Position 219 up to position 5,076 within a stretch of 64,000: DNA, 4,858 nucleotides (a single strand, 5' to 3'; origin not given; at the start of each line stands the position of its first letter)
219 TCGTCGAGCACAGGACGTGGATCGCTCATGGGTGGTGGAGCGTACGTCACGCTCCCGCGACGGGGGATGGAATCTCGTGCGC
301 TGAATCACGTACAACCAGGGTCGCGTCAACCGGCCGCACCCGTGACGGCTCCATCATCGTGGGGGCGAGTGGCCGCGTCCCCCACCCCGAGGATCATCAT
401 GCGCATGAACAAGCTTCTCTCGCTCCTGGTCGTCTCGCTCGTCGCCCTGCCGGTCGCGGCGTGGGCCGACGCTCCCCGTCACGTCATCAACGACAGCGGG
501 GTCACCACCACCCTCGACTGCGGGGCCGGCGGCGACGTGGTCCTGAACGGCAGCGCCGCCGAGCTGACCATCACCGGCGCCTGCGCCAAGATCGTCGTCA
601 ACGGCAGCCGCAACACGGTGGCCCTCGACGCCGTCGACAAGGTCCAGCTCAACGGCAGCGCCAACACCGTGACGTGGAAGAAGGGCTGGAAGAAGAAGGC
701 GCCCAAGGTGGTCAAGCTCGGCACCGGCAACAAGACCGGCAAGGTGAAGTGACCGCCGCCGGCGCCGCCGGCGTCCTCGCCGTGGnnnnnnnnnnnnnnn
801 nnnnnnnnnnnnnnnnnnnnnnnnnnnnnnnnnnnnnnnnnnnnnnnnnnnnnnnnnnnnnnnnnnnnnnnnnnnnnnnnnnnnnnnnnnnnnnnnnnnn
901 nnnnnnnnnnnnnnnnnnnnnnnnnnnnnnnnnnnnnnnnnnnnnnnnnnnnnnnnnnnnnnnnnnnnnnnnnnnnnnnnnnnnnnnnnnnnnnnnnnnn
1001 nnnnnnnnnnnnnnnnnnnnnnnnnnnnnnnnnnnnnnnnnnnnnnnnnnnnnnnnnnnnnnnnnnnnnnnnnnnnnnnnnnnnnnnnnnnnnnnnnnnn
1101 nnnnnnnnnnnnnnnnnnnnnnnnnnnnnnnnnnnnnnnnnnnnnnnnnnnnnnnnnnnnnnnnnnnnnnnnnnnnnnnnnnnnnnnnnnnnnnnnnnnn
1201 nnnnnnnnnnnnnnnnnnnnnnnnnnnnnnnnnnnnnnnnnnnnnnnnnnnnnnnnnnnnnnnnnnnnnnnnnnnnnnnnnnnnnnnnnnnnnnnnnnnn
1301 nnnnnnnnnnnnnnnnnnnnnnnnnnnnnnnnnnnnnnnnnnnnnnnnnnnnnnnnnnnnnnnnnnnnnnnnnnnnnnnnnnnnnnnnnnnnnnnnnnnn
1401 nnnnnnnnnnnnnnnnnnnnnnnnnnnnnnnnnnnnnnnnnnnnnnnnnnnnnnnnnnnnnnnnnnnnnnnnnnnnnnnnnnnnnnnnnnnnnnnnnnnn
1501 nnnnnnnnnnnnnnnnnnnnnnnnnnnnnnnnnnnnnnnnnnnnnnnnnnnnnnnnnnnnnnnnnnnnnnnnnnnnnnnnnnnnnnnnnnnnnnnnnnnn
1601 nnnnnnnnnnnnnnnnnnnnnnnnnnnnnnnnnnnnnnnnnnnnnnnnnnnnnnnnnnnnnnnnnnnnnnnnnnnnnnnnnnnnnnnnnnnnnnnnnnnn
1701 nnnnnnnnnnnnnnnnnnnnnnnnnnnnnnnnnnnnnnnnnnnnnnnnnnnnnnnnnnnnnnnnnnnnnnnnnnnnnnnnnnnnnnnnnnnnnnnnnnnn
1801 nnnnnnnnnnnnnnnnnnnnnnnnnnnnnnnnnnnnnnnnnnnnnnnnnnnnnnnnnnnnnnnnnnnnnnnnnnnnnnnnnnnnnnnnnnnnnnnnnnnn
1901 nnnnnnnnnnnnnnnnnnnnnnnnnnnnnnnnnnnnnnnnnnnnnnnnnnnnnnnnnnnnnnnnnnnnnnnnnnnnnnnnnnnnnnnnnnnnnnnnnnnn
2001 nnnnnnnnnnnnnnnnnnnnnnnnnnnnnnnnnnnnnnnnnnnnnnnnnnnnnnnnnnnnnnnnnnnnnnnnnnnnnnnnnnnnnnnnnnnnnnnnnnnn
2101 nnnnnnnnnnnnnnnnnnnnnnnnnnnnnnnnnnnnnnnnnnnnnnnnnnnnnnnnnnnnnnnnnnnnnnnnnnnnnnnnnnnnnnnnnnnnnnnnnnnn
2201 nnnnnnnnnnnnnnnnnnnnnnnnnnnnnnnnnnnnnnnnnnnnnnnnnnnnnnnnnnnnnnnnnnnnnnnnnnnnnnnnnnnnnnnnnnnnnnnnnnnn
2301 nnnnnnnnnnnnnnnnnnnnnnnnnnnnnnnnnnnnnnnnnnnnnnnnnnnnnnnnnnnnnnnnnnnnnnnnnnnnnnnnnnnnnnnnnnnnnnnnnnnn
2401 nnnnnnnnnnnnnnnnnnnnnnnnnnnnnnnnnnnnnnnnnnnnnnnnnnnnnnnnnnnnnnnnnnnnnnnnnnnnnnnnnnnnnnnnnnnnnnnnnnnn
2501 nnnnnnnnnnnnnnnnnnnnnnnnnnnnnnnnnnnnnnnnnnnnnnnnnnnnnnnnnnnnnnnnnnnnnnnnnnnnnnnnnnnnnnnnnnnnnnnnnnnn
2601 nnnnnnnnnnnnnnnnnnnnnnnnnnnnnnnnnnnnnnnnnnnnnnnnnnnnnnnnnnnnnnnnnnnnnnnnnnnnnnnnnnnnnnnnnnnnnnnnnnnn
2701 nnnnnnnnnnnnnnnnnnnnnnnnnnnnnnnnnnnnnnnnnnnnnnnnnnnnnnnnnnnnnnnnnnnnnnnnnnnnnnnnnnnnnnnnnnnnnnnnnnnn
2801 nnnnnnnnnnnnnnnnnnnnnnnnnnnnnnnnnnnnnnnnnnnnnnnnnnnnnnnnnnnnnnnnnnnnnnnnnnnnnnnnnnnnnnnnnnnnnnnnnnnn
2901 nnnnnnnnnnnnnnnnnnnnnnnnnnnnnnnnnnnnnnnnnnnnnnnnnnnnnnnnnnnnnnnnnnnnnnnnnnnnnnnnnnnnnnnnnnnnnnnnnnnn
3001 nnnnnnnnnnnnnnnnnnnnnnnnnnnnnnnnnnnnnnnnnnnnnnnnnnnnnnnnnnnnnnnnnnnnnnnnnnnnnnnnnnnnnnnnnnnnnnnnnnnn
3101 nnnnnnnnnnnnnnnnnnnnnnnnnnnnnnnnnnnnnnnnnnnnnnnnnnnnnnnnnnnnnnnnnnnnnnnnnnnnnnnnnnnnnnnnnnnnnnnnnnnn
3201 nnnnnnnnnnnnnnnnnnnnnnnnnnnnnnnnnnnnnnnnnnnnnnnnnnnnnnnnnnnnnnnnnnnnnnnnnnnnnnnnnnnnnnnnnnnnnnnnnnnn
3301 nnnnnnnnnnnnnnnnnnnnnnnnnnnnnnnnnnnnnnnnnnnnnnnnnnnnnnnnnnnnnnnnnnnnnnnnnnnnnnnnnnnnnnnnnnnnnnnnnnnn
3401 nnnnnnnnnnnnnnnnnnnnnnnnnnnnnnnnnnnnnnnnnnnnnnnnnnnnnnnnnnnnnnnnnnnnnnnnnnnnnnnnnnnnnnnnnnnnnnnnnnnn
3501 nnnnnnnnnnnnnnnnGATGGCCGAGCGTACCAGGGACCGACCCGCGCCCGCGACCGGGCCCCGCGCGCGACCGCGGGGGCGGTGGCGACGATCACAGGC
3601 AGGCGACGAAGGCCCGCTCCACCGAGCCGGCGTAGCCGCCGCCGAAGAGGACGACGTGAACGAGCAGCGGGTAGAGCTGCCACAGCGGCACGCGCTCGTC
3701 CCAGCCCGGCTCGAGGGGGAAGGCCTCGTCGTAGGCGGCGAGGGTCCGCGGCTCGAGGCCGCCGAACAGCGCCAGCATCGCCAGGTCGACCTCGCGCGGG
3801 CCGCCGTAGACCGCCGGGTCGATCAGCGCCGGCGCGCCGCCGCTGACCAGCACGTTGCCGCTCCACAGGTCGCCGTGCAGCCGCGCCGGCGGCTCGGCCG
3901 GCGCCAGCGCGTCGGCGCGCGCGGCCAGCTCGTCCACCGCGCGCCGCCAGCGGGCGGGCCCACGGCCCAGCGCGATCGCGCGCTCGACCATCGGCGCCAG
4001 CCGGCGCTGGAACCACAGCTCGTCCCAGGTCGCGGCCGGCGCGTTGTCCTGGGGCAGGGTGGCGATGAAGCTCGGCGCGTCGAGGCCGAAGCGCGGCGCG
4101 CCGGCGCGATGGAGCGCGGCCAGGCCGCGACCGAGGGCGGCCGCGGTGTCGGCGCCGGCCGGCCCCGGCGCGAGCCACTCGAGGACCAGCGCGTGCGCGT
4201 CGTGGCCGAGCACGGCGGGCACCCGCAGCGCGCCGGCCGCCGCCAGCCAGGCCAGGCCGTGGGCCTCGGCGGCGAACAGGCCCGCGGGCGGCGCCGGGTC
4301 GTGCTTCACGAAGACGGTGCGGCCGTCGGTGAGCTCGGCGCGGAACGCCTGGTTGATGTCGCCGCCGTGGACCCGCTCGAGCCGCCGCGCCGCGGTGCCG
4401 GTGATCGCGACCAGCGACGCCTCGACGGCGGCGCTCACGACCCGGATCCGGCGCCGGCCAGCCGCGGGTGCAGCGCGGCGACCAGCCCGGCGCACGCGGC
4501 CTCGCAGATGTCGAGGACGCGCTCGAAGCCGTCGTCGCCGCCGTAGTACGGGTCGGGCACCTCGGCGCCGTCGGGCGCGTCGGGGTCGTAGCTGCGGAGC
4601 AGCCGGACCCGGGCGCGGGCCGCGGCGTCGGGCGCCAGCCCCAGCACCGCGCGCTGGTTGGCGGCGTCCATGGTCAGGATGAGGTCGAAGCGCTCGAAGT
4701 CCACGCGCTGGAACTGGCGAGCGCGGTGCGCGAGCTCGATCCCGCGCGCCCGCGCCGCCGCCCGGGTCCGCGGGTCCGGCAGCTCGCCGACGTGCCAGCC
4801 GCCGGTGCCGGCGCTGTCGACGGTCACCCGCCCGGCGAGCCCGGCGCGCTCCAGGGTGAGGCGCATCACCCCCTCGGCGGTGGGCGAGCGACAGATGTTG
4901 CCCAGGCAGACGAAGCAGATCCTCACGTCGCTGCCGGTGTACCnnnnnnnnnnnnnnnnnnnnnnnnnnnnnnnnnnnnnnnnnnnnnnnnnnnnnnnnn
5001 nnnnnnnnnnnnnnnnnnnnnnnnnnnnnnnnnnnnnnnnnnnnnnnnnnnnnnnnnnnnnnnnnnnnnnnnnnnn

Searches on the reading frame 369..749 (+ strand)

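Call 23: search_protein_families(library=pfam, proteins=[window:369-749:+])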
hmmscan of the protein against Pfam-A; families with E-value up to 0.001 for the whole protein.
window:369-749:+ (127 aa): 1 family
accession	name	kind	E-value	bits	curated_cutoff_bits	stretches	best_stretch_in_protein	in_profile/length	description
PF11259.13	DUF3060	-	2.9e-15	56.1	23.1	1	60-120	2-58/58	Protein of unknown function (DUF3060)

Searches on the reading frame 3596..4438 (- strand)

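Call 23: search_protein_families(library=pfam, proteins=[window:3596-4438:-])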
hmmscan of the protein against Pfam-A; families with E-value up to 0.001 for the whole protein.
window:3596-4438:- (281 aa): 2 families
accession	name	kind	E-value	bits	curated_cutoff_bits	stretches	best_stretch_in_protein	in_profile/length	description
PF03881.20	Fructosamin_kin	-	1.5e-59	202.1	22.4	1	6-277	6-282/288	Fructosamine kinase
PF01636.29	APH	-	6.3e-19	69.1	23.2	1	20-248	2-235/239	Phosphotransferase enzyme family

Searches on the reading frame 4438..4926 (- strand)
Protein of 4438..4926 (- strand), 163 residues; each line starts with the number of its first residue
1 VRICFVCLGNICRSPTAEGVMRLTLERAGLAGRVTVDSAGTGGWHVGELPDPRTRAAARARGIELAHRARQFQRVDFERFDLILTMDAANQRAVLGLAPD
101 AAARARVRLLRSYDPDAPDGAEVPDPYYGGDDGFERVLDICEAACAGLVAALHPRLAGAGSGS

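Call 23: search_protein_families(library=pfam, proteins=[window:4438-4926:-])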
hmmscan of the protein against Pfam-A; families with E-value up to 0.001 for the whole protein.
window:4438-4926:- (163 aa): 1 family
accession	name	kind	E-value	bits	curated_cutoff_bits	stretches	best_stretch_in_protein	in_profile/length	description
PF01451.26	LMWPc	-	3.7e-44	150.8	23.2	1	3-148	1-143/144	Low molecular weight phosphotyrosine protein phosphatase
